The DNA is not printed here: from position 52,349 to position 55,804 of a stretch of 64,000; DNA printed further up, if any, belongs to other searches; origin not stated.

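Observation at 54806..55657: NHL beta-propeller fused to the C-terminus of a PMT-like membrane glycosyltransferase candidate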

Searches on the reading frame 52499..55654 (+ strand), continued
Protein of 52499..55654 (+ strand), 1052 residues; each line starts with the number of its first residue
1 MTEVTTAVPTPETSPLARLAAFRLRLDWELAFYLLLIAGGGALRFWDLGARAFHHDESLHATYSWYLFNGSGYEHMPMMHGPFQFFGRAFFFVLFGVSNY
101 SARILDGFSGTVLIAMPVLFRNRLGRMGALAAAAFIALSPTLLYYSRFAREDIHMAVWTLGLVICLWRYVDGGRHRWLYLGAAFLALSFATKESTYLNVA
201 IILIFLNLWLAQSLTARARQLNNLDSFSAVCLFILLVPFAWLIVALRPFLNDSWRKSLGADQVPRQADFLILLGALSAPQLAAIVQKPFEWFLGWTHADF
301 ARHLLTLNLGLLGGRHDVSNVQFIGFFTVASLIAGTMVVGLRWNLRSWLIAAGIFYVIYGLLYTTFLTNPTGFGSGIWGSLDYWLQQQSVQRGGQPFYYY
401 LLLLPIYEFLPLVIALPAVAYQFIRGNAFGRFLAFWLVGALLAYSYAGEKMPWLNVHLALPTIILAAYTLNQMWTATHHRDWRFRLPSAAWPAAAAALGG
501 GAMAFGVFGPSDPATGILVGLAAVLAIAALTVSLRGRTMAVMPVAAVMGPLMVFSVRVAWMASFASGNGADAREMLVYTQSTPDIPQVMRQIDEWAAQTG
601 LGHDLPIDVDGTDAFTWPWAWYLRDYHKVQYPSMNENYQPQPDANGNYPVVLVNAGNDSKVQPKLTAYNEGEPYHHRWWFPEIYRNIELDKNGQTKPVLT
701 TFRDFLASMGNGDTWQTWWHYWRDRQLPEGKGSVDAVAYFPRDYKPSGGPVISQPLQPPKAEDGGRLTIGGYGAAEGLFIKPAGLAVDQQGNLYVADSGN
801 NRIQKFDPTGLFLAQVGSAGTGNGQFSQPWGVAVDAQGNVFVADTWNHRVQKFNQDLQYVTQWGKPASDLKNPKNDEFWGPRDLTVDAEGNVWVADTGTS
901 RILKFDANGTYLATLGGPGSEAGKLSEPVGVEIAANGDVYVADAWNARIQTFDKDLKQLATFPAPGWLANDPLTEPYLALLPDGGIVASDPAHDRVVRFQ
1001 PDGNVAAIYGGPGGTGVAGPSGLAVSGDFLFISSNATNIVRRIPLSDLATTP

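Call 6: find_homologous_proteins(query=window:52499-55654:+, max_evalue=0.00001)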
Query window:52499-55654:+ (1052 aa): 1979 proteins with E <= 0.00001 among 8000 candidates; the best 120 are listed.
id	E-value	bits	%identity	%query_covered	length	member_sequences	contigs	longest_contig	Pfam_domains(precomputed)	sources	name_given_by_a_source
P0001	0.0e+0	2449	100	100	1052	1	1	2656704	PF17170.11,PF13449.13,PF24684.2,PF01436.28,PF25021.2,PF08450.19,PF13231.13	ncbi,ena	-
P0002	0.0e+0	1914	77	99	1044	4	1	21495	PF17170.11,PF13449.13,PF24684.2,PF01436.28,PF25021.2,PF08450.19,PF13231.13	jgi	-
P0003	0.0e+0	1911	77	100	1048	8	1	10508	PF02366.25,PF13449.13,PF24684.2,PF01436.28,PF25021.2,PF08450.19,PF13231.13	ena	-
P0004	0.0e+0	1894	77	100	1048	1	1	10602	PF17170.11,PF13449.13,PF24684.2,PF01436.28,PF25021.2,PF06739.18,PF08450.19,PF13231.13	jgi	jgi:uncharacterized protein (TIGR03663 family)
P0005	0.0e+0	1890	77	99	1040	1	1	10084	PF02366.25,PF13449.13,PF24684.2,PF01436.28,PF25021.2,PF06739.18,PF08450.19,PF13231.13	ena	-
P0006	0.0e+0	1877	76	100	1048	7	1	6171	PF17170.11,PF13449.13,PF24684.2,PF01436.28,PF25021.2,PF06739.18,PF08450.19,PF13231.13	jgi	-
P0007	0.0e+0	1849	74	100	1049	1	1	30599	PF17170.11,PF13449.13,PF24684.2,PF01436.28,PF25021.2,PF06739.18,PF08450.19,PF13231.13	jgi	jgi:predicted membrane-bound mannosyltransferase/sugar lactone lactonase YvrE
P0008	0.0e+0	1848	75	99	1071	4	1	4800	PF13449.13,PF24684.2,PF01436.28,PF25021.2,PF08450.19,PF13231.13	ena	-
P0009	0.0e+0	1847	75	100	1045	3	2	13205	PF13449.13,PF24684.2,PF01436.28,PF25021.2,PF06739.18,PF08450.19,PF13231.13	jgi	jgi:uncharacterized protein (TIGR03663 family)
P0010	0.0e+0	1829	75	99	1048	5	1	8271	PF17170.11,PF13449.13,PF24684.2,PF01436.28,PF25021.2,PF06739.18,PF08450.19,PF13231.13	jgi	-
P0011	0.0e+0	1691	73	53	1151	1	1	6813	PF00226.37,PF17170.11,PF13449.13,PF01436.28,PF25021.2,PF06739.18,PF08450.19,PF13231.13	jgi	jgi:predicted membrane-bound mannosyltransferase/DNA-binding beta-propeller fold protein YncE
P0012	0.0e+0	1533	65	96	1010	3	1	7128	PF17170.11,PF13449.13,PF24684.2,PF01436.28,PF25021.2,PF06739.18,PF08450.19,PF13231.13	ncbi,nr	ncbi:MAG: TIGR03663 family protein, partial [Chloroflexota bacterium]|nr:TIGR03663 family protein [C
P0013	0.0e+0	1454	58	99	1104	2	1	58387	PF07494.18,PF17170.11,PF13449.13,PF24684.2,PF01436.28,PF25021.2,PF06739.18,PF08450.19,PF13231.13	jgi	jgi:uncharacterized protein (TIGR03663 family)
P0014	0.0e+0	1439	61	59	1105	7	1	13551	PF17170.11,PF13449.13,PF24684.2,PF01436.28,PF25021.2,PF06739.18,PF08450.19,PF13231.13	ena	-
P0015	0.0e+0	1422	60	60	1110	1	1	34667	PF17170.11,PF13449.13,PF24684.2,PF01436.28,PF25021.2,PF06739.18,PF08450.19,PF13231.13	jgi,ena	-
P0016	0.0e+0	1417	57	100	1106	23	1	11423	PF07494.18,PF17170.11,PF13449.13,PF24684.2,PF01436.28,PF25021.2,PF06739.18,PF08450.19,PF13231.13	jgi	-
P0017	0.0e+0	1408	59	59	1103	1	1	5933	PF17170.11,PF13449.13,PF24684.2,PF01436.28,PF25021.2,PF06739.18,PF08450.19,PF13231.13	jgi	jgi:uncharacterized protein (TIGR03663 family)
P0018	0.0e+0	1405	57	99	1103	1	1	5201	PF17170.11,PF13449.13,PF24684.2,PF01436.28,PF25021.2,PF06739.18,PF08450.19,PF13231.13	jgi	-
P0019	0.0e+0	1403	57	60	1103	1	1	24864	PF17170.11,PF13449.13,PF24684.2,PF01436.28,PF25021.2,PF06739.18,PF08450.19,PF13231.13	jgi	-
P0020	0.0e+0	1402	59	60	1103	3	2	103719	PF17170.11,PF13449.13,PF24684.2,PF01436.28,PF25021.2,PF06739.18,PF08450.19,PF13231.13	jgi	-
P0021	0.0e+0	1400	56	99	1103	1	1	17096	PF17170.11,PF13449.13,PF24684.2,PF01436.28,PF25021.2,PF06739.18,PF08450.19,PF13231.13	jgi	-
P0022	0.0e+0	1397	57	98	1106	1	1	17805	PF17170.11,PF13449.13,PF24684.2,PF01436.28,PF25021.2,PF06739.18,PF08450.19,PF13231.13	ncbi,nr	ncbi:MAG: TIGR03663 family protein [Dehalococcoidia bacterium]|nr:TIGR03663 family protein [Dehaloco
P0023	0.0e+0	1392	56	99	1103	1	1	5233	PF17170.11,PF13449.13,PF24684.2,PF01436.28,PF25021.2,PF06739.18,PF08450.19,PF13231.13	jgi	jgi:uncharacterized protein (TIGR03663 family)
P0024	0.0e+0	1388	55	98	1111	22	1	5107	PF17170.11,PF13449.13,PF24684.2,PF01436.28,PF25021.2,PF06739.18,PF08450.19,PF13231.13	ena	-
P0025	0.0e+0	1386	57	59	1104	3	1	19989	PF17170.11,PF13449.13,PF24684.2,PF01436.28,PF25021.2,PF06739.18,PF08450.19,PF13231.13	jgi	jgi:uncharacterized protein (TIGR03663 family)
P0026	0.0e+0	1384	56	98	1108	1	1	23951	PF17170.11,PF13449.13,PF24684.2,PF01436.28,PF25021.2,PF06739.18,PF08450.19,PF13231.13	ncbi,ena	-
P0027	0.0e+0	1384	56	100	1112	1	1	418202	PF17170.11,PF13449.13,PF24684.2,PF01436.28,PF25021.2,PF06739.18,PF08450.19,PF13231.13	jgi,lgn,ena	jgi:uncharacterized protein (TIGR03663 family)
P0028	0.0e+0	1384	55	99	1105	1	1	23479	PF17170.11,PF13449.13,PF24684.2,PF01436.28,PF25021.2,PF06739.18,PF08450.19,PF13231.13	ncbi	ncbi:MAG: flippase activity-associated protein Agl23 [Dehalococcoidia bacterium]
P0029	0.0e+0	1380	58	60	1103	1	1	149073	PF13449.13,PF24684.2,PF01436.28,PF25021.2,PF06739.18,PF08450.19,PF13231.13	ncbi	-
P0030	0.0e+0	1380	58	59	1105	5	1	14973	PF17170.11,PF13449.13,PF24684.2,PF01436.28,PF25021.2,PF06739.18,PF08450.19,PF13231.13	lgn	-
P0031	0.0e+0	1380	56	96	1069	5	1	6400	PF17170.11,PF13449.13,PF24684.2,PF01436.28,PF25021.2,PF06739.18,PF08450.19,PF13231.13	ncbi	ncbi:MAG: hypothetical protein AMJ76_02170, partial [Dehalococcoidia bacterium SM23_28_1]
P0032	0.0e+0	1355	59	59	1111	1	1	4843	PF17170.11,PF13449.13,PF24684.2,PF01436.28,PF25021.2,PF06739.18,PF08450.19,PF13231.13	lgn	-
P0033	0.0e+0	1335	54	100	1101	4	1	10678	PF17170.11,PF13449.13,PF24684.2,PF01436.28,PF25021.2,PF06739.18,PF08450.19,PF13231.13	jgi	jgi:uncharacterized protein (TIGR03663 family)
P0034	0.0e+0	1255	78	41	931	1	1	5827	PF00226.37,PF13449.13,PF01436.28,PF25021.2,PF06739.18,PF08450.19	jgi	jgi:hypothetical protein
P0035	0.0e+0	1150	56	44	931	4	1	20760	PF01436.28,PF06739.18,PF08450.19,PF13231.13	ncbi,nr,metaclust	ncbi:MAG: hypothetical protein AMJ38_01785 [Dehalococcoidia bacterium DG_22]|nr:MAG: hypothetical pr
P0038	5.3e-291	986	47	100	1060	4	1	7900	PF17170.11,PF13449.13,PF01436.28,PF25021.2,PF06739.18,PF08450.19,PF13231.13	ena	-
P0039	5.4e-291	986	47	97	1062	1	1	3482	PF17170.11,PF13449.13,PF24684.2,PF01436.28,PF06739.18,PF08450.19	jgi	-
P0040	1.3e-289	982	46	99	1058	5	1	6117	PF17170.11,PF13449.13,PF01436.28,PF08450.19,PF13231.13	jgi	-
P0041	2.7e-289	981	47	100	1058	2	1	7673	PF17170.11,PF13449.13,PF01436.28,PF25021.2,PF06739.18,PF08450.19,PF13231.13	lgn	-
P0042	1.9e-288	978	47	100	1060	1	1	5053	PF02366.25,PF17170.11,PF13449.13,PF01436.28,PF25021.2,PF06739.18,PF08450.19,PF13231.13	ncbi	-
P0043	7.1e-287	973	45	61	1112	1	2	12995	PF17170.11,PF13449.13,PF24684.2,PF01436.28,PF25021.2,PF08450.19,PF13231.13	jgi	-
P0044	8.1e-287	972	47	99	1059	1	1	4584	PF02366.25,PF17170.11,PF13449.13,PF01436.28,PF25021.2,PF06739.18,PF08450.19,PF13231.13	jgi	jgi:uncharacterized protein (TIGR03663 family)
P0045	7.5e-285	966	44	100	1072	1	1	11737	PF17170.11,PF01436.28,PF08450.19,PF13231.13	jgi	jgi:uncharacterized protein (TIGR03663 family)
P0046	1.1e-283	962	46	100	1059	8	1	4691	PF01436.28,PF25021.2,PF06739.18,PF08450.19,PF13231.13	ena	-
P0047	2.5e-282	958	46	100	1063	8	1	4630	PF17170.11,PF01436.28,PF25021.2,PF06739.18,PF08450.19,PF13231.13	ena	-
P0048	2.5e-282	958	45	99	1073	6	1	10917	PF17170.11,PF01436.28,PF06739.18,PF08450.19,PF13231.13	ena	-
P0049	1.2e-279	949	45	100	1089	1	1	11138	PF13449.13,PF24684.2,PF01436.28,PF25021.2,PF08450.19,PF13231.13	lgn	-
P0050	5.3e-279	947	45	99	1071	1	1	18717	PF02366.25,PF17170.11,PF13449.13,PF01436.28,PF08450.19,PF13231.13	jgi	jgi:uncharacterized protein (TIGR03663 family)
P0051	1.1e-277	942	46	98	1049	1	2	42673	PF17170.11,PF13449.13,PF01436.28,PF06739.18,PF08450.19,PF13231.13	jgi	jgi:uncharacterized protein (TIGR03663 family)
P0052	5.3e-277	940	46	100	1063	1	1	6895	PF02366.25,PF17170.11,PF13449.13,PF24684.2,PF01436.28,PF08450.19,PF13231.13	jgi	jgi:uncharacterized protein (TIGR03663 family)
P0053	1.3e-275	935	45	99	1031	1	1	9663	PF02366.25,PF17170.11,PF13449.13,PF24684.2,PF01436.28,PF25021.2,PF08450.19,PF13231.13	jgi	jgi:uncharacterized protein (TIGR03663 family)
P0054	5.7e-275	933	44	59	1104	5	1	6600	PF02366.25,PF17170.11,PF13449.13,PF01436.28,PF25021.2,PF08450.19,PF13231.13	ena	-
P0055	1.0e-273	929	45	98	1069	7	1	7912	PF17170.11,PF13449.13,PF01436.28,PF25021.2,PF06739.18,PF08450.19,PF13231.13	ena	-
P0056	2.4e-273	928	45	98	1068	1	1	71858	PF02366.25,PF01436.28,PF08450.19,PF13231.13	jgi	jgi:uncharacterized protein (TIGR03663 family)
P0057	9.4e-272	923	45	99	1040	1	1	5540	PF17170.11,PF13449.13,PF24684.2,PF01436.28,PF25021.2,PF06739.18,PF08450.19,PF13231.13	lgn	-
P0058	1.1e-271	922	44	99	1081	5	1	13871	PF17170.11,PF13449.13,PF24684.2,PF01436.28,PF25021.2,PF06739.18,PF08450.19,PF13231.13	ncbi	-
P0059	1.9e-271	922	45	98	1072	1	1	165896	PF17170.11,PF01436.28,PF06739.18,PF08450.19,PF13231.13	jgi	jgi:uncharacterized protein (TIGR03663 family)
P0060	9.6e-268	909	42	61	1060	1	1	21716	PF02366.25,PF17170.11,PF13449.13,PF24684.2,PF01436.28,PF25021.2,PF06739.18,PF08450.19,PF13231.13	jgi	jgi:DNA-binding beta-propeller fold protein YncE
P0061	1.8e-267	908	46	97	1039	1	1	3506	PF17170.11,PF13449.13,PF24684.2,PF01436.28,PF25021.2,PF06739.18,PF08450.19,PF13231.13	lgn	-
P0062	2.0e-267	908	45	98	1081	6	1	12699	PF17170.11,PF13449.13,PF24684.2,PF01436.28,PF25021.2,PF06739.18,PF08450.19,PF13231.13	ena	-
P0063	2.1e-267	908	45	96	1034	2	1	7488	PF17170.11,PF13449.13,PF24684.2,PF01436.28,PF25021.2,PF06739.18,PF08450.19,PF13231.13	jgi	jgi:uncharacterized protein (TIGR03663 family)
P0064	2.1e-267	908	44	98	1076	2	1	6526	PF17170.11,PF13449.13,PF24684.2,PF01436.28,PF25021.2,PF06739.18,PF08450.19,PF13231.13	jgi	jgi:predicted membrane-bound mannosyltransferase/DNA-binding beta-propeller fold protein YncE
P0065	2.6e-266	905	45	98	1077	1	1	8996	PF17170.11,PF13449.13,PF24684.2,PF01436.28,PF25021.2,PF06739.18,PF08450.19,PF13231.13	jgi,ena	-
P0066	3.0e-266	904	44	99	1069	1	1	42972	PF13449.13,PF24684.2,PF01436.28,PF25021.2,PF06739.18,PF08450.19,PF13231.13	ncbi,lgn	-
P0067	3.6e-265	901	45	45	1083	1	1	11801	PF17170.11,PF13449.13,PF24684.2,PF01436.28,PF25021.2,PF06739.18,PF08450.19,PF13231.13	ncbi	-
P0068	3.8e-263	894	41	48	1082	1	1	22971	PF24684.2,PF01436.28,PF25021.2,PF06739.18,PF08450.19,PF13231.13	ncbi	-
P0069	4.5e-263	894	45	98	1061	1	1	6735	PF17170.11,PF13449.13,PF24684.2,PF01436.28,PF25021.2,PF06739.18,PF08450.19,PF13231.13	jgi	jgi:uncharacterized protein (TIGR03663 family)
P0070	5.4e-263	894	45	98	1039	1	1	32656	PF17170.11,PF13449.13,PF24684.2,PF01436.28,PF25021.2,PF08450.19,PF13231.13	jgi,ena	-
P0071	1.1e-262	893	47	43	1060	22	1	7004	PF17170.11,PF13449.13,PF24684.2,PF01436.28,PF25021.2,PF06739.18,PF08450.19,PF13231.13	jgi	jgi:predicted membrane-bound mannosyltransferase/DNA-binding beta-propeller fold protein YncE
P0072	2.5e-262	891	44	98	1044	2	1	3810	PF17170.11,PF13449.13,PF24684.2,PF01436.28,PF25021.2,PF06739.18,PF08450.19,PF13231.13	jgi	jgi:predicted membrane-bound mannosyltransferase/DNA-binding beta-propeller fold protein YncE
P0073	3.3e-262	891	46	93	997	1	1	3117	PF17170.11,PF13449.13,PF01436.28,PF25021.2,PF06739.18,PF08450.19,PF13231.13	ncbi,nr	ncbi:MAG: TIGR03663 family protein, partial [Chloroflexi bacterium]|nr:TIGR03663 family protein [Chl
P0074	4.3e-262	891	45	98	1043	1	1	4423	PF17170.11,PF13449.13,PF24684.2,PF01436.28,PF25021.2,PF06739.18,PF08450.19,PF13231.13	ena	-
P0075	5.4e-262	890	53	45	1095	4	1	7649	PF17170.11,PF13449.13,PF24684.2,PF01436.28,PF25021.2,PF08450.19,PF13231.13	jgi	-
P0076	2.2e-260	885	43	100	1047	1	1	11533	PF02366.25,PF13449.13,PF24684.2,PF01436.28,PF25021.2,PF08450.19,PF13231.13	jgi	jgi:uncharacterized protein (TIGR03663 family)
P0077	2.4e-259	882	45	98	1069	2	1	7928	PF17170.11,PF13449.13,PF24684.2,PF01436.28,PF25021.2,PF06739.18,PF08450.19,PF13231.13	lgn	-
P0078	8.7e-259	880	43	99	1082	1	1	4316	PF17170.11,PF13449.13,PF24684.2,PF01436.28,PF25021.2,PF06739.18,PF08450.19,PF13231.13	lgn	-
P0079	9.7e-259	879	45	98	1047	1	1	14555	PF17170.11,PF13449.13,PF24684.2,PF01436.28,PF25021.2,PF06739.18,PF08450.19,PF13231.13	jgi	jgi:uncharacterized protein (TIGR03663 family)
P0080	4.4e-258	877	43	98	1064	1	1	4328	PF17170.11,PF13449.13,PF24684.2,PF01436.28,PF25021.2,PF06739.18,PF08450.19,PF13231.13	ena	-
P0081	2.2e-257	875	43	98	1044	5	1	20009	PF17170.11,PF13449.13,PF24684.2,PF01436.28,PF25021.2,PF08450.19,PF13231.13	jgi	jgi:predicted membrane-bound mannosyltransferase/DNA-binding beta-propeller fold protein YncE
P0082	7.5e-257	873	45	97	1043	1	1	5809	PF17170.11,PF13449.13,PF24684.2,PF01436.28,PF25021.2,PF08450.19,PF13231.13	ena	-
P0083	1.1e-255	869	45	97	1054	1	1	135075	PF17170.11,PF13449.13,PF24684.2,PF01436.28,PF25021.2,PF06739.18,PF08450.19,PF13231.13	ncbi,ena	-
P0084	5.7e-255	867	43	100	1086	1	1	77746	PF17170.11,PF13449.13,PF24684.2,PF01436.28,PF08450.19,PF13231.13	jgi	jgi:uncharacterized protein (TIGR03663 family)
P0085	1.8e-253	862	43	98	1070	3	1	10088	PF17170.11,PF13449.13,PF24684.2,PF01436.28,PF25021.2,PF06739.18,PF08450.19,PF13231.13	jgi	jgi:predicted membrane-bound mannosyltransferase/DNA-binding beta-propeller fold protein YncE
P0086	5.9e-253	860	43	100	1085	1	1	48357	PF17170.11,PF13449.13,PF24684.2,PF01436.28,PF25021.2,PF08450.19,PF13231.13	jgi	jgi:uncharacterized protein (TIGR03663 family)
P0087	1.1e-252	859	44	97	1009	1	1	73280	PF17170.11,PF13449.13,PF01436.28,PF25021.2,PF06739.18,PF08450.19,PF13231.13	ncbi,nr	ncbi:MAG: TIGR03663 family protein [Chloroflexi bacterium]|nr:TIGR03663 family protein [Chloroflexot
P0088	1.7e-252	859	43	98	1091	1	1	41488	PF02366.25,PF17170.11,PF13449.13,PF20067.6,PF24684.2,PF01436.28,PF25021.2,PF06739.18,PF08450.19,PF13231.13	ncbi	-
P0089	2.2e-252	858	43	98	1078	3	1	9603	PF02366.25,PF17170.11,PF24684.2,PF01436.28,PF25021.2,PF06739.18,PF08450.19,PF13231.13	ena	-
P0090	3.4e-252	858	44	100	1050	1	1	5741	PF17170.11,PF13449.13,PF24684.2,PF01436.28,PF25021.2,PF08450.19,PF13231.13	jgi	jgi:predicted membrane-bound mannosyltransferase/sugar lactone lactonase YvrE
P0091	7.4e-252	857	42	99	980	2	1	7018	PF02366.25,PF17170.11,PF01436.28,PF25021.2,PF06739.18,PF08450.19,PF13231.13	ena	-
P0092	1.1e-251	856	43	96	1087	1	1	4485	PF17170.11,PF24684.2,PF01436.28,PF25021.2,PF08450.19,PF13231.13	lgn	-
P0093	1.6e-251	856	43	98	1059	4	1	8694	PF17170.11,PF13449.13,PF24684.2,PF01436.28,PF25021.2,PF08450.19,PF13231.13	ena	-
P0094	2.1e-251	855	38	68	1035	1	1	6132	PF02366.25,PF17170.11,PF13449.13,PF24684.2,PF01436.28,PF25021.2,PF06739.18,PF08450.19,PF13231.13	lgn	-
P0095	2.3e-251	855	43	97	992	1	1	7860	PF17170.11,PF13449.13,PF24684.2,PF01436.28,PF25021.2,PF06739.18,PF08450.19,PF13231.13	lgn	-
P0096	4.9e-250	851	42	99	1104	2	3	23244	PF17170.11,PF24684.2,PF01436.28,PF25021.2,PF06739.18,PF08450.19,PF13231.13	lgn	-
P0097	7.9e-250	850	42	100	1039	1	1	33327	PF17170.11,PF13449.13,PF02393.22,PF24684.2,PF01436.28,PF25021.2,PF06739.18,PF08450.19,PF13231.13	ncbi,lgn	-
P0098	4.5e-247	841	42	100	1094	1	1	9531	PF17170.11,PF13449.13,PF24684.2,PF01436.28,PF25021.2,PF06739.18,PF08450.19,PF13231.13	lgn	-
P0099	8.8e-247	840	41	98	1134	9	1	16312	PF17170.11,PF13449.13,PF24684.2,PF01436.28,PF25021.2,PF06739.18,PF08450.19,PF13231.13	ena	-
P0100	1.4e-246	839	45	90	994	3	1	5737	PF17170.11,PF13449.13,PF01436.28,PF25021.2,PF06739.18,PF08450.19,PF13231.13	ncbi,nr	ncbi:MAG: TIGR03663 family protein, partial [Chloroflexi bacterium]|nr:TIGR03663 family protein [Chl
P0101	1.5e-246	839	43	99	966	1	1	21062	PF17170.11,PF24684.2,PF01436.28,PF25021.2,PF06739.18,PF08450.19,PF13231.13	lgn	-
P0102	2.3e-246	839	42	98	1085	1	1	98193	PF24684.2,PF01436.28,PF25021.2,PF06739.18,PF08450.19,PF13231.13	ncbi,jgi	-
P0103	4.6e-244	831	42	96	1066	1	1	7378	PF13449.13,PF24684.2,PF01436.28,PF25021.2,PF08450.19,PF13231.13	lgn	-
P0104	1.4e-243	829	41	100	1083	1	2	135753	PF17170.11,PF13449.13,PF24684.2,PF01436.28,PF25021.2,PF08450.19,PF13231.13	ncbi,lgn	-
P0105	4.3e-243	828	43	98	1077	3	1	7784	PF17170.11,PF13449.13,PF24684.2,PF01436.28,PF25021.2,PF06739.18,PF08450.19,PF13231.13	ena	-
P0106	8.1e-242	823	41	99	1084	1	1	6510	PF24684.2,PF01436.28,PF25021.2,PF08450.19,PF13231.13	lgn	-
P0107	9.8e-242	823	44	67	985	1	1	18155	PF17170.11,PF13449.13,PF02393.22,PF24684.2,PF01436.28,PF25021.2,PF06739.18,PF08450.19,PF13231.13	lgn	-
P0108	8.7e-241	820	41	96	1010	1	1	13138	PF02366.25,PF17170.11,PF13449.13,PF01436.28,PF25021.2,PF06739.18,PF08450.19,PF13231.13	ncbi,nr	ncbi:MAG: TIGR03663 family protein [Dehalococcoidia bacterium]|nr:TIGR03663 family protein [Dehaloco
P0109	1.3e-240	819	42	57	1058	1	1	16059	PF17170.11,PF13449.13,PF24684.2,PF01436.28,PF25021.2,PF06739.18,PF08450.19,PF13231.13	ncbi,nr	ncbi:MAG: TIGR03663 family protein [Chloroflexi bacterium]|nr:TIGR03663 family protein [Chloroflexot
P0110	1.9e-238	812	45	47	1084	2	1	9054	PF13449.13,PF24684.2,PF01436.28,PF25021.2,PF06739.18,PF08450.19,PF13231.13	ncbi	ncbi:MAG TPA: flippase activity-associated protein Agl23 [Dehalococcoidia bacterium]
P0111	5.1e-237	808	42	99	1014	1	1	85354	PF17170.11,PF13449.13,PF24684.2,PF01436.28,PF25021.2,PF06739.18,PF08450.19,PF13231.13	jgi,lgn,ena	-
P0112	3.5e-235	801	40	94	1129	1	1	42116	PF02366.25,PF17170.11,PF13449.13,PF01436.28,PF25021.2,PF06739.18,PF08450.19,PF13231.13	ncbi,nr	ncbi:MAG: TIGR03663 family protein [Chloroflexi bacterium]|nr:TIGR03663 family protein [Chloroflexot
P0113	1.3e-234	800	42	98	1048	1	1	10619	PF13449.13,PF24684.2,PF01436.28,PF25021.2,PF06739.18,PF08450.19,PF13231.13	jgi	jgi:uncharacterized protein (TIGR03663 family)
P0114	1.1e-233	797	41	98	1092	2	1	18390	PF13449.13,PF24684.2,PF01436.28,PF25021.2,PF06739.18,PF08450.19,PF13231.13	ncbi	-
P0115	3.3e-233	795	40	100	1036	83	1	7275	PF17170.11,PF13449.13,PF24684.2,PF01436.28,PF25021.2,PF06739.18,PF08450.19,PF13231.13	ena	-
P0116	5.6e-233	794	41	98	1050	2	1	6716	PF02366.25,PF13449.13,PF24684.2,PF01436.28,PF25021.2,PF08450.19,PF13231.13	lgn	-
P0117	3.3e-232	792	41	97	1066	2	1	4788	PF02366.25,PF17170.11,PF24684.2,PF01436.28,PF25021.2,PF08450.19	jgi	jgi:predicted membrane-bound mannosyltransferase/sugar lactone lactonase YvrE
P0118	3.9e-231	788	42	97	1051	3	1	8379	PF17170.11,PF24684.2,PF01436.28,PF25021.2,PF06739.18,PF08450.19,PF13231.13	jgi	jgi:predicted membrane-bound mannosyltransferase/DNA-binding beta-propeller fold protein YncE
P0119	5.3e-231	788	40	100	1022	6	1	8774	PF01436.28,PF25021.2,PF08450.19,PF13231.13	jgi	jgi:uncharacterized protein (TIGR03663 family)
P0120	3.0e-230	785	40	100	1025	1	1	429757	PF24684.2,PF01436.28,PF25021.2,PF06739.18,PF08450.19,PF13231.13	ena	-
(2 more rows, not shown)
